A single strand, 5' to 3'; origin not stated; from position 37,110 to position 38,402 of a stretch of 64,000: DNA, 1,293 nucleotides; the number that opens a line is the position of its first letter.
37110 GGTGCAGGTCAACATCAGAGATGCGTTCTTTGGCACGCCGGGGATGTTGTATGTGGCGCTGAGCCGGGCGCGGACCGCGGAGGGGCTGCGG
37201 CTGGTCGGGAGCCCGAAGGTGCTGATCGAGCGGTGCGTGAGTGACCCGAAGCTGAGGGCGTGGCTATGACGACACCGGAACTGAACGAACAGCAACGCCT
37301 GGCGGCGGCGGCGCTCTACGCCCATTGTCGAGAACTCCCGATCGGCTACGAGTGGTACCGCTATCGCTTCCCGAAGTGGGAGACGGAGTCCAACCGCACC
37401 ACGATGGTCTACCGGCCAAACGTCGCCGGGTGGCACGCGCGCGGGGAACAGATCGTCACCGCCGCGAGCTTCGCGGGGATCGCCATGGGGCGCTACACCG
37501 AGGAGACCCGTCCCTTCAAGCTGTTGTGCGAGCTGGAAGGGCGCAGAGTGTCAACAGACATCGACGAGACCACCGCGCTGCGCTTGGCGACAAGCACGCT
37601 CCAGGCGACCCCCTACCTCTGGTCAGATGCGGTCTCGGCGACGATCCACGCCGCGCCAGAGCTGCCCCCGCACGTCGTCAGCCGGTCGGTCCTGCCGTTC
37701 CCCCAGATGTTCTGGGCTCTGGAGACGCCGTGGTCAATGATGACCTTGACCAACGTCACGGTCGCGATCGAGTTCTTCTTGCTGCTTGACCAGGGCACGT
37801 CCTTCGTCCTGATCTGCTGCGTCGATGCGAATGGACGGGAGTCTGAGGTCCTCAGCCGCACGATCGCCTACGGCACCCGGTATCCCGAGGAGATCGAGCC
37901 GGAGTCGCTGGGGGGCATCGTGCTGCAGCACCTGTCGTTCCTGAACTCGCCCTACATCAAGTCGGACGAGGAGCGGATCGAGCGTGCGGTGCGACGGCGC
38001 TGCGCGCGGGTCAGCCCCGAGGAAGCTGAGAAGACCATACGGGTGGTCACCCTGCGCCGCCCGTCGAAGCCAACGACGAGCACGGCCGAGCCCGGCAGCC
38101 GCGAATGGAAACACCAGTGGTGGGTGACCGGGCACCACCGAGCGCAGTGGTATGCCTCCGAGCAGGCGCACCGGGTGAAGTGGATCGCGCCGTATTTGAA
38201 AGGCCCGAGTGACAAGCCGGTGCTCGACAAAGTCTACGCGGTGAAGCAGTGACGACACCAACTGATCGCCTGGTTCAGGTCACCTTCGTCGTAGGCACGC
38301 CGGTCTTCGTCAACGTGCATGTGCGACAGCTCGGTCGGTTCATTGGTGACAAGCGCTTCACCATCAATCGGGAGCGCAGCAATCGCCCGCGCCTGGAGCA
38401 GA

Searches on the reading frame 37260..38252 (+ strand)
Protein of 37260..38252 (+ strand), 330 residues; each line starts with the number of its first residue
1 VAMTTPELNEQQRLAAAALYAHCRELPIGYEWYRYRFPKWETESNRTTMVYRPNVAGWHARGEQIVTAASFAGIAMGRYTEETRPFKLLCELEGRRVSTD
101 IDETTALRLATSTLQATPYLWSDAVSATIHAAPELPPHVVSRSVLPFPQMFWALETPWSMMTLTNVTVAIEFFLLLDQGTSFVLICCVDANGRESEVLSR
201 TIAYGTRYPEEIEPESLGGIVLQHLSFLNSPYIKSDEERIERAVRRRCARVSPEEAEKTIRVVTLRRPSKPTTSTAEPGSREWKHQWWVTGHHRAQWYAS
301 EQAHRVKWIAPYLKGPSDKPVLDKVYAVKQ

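Call 38: search_protein_families(library=phrogs, proteins=[window:37260-38252:+], max_evalue=0.001)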
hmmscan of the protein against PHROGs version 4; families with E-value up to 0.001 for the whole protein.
window:37260-38252:+ (330 aa): 1 family
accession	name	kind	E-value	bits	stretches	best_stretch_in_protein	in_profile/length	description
phrog_15934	-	unknown function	5.9e-13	50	1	252-327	222-302/305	-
